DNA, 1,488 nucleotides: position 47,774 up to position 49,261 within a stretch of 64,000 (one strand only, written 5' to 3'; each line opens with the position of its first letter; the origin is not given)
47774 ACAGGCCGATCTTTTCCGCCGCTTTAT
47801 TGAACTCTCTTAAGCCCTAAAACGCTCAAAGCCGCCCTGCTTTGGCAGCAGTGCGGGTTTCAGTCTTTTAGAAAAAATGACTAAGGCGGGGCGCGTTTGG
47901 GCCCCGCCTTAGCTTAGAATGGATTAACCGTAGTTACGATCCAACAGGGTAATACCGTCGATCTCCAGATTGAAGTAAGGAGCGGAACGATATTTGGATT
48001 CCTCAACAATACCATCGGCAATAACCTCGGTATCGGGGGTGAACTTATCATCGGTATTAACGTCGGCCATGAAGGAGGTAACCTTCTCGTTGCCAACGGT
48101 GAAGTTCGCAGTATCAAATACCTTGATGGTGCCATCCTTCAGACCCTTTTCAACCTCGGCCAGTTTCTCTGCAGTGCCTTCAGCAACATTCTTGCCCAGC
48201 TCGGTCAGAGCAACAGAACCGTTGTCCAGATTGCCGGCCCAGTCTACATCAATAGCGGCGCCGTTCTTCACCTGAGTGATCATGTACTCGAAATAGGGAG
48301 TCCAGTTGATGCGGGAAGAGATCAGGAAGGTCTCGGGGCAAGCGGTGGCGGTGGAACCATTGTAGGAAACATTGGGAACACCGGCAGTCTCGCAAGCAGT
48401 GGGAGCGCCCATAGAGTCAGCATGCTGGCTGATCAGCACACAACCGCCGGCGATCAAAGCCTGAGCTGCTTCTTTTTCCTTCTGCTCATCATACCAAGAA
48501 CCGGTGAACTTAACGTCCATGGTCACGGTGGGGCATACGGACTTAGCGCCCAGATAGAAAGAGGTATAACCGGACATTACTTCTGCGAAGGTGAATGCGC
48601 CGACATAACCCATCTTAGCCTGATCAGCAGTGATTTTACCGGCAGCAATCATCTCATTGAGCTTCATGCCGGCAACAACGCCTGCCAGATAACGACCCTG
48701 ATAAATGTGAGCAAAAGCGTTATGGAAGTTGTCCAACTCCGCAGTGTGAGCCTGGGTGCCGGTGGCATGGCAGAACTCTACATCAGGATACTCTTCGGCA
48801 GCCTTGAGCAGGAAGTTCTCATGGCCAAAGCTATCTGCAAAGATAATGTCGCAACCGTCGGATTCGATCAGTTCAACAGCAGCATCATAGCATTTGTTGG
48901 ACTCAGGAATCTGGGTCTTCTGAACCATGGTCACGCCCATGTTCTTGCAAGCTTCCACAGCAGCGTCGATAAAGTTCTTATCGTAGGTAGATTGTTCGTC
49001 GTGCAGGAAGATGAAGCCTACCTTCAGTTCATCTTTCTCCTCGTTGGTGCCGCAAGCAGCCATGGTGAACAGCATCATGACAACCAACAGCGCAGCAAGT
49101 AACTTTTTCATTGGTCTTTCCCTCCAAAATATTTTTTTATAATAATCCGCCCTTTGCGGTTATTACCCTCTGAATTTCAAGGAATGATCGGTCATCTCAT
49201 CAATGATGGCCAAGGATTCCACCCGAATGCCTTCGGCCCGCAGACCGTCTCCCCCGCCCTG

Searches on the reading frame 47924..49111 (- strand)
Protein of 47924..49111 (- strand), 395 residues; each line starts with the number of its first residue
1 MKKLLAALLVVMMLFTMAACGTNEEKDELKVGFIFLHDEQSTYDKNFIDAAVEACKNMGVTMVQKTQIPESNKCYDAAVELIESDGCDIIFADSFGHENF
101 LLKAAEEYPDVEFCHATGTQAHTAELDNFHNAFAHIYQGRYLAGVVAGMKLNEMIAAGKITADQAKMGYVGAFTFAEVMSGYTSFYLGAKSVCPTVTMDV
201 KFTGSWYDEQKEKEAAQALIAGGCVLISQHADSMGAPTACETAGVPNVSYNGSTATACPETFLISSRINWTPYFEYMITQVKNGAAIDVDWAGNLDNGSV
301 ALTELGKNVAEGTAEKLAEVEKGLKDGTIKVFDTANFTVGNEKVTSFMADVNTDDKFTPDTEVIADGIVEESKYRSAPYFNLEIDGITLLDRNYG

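Call 49: search_protein_families(library=pfam, proteins=[window:47924-49111:-], max_evalue=0.0001)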
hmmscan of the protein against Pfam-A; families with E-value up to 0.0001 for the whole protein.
window:47924-49111:- (395 aa): 1 family
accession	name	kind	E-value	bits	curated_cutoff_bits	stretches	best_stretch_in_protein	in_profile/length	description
PF02608.20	Bmp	-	8.8e-26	91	24.1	1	43-324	17-290/301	ABC transporter substrate-binding protein PnrA-like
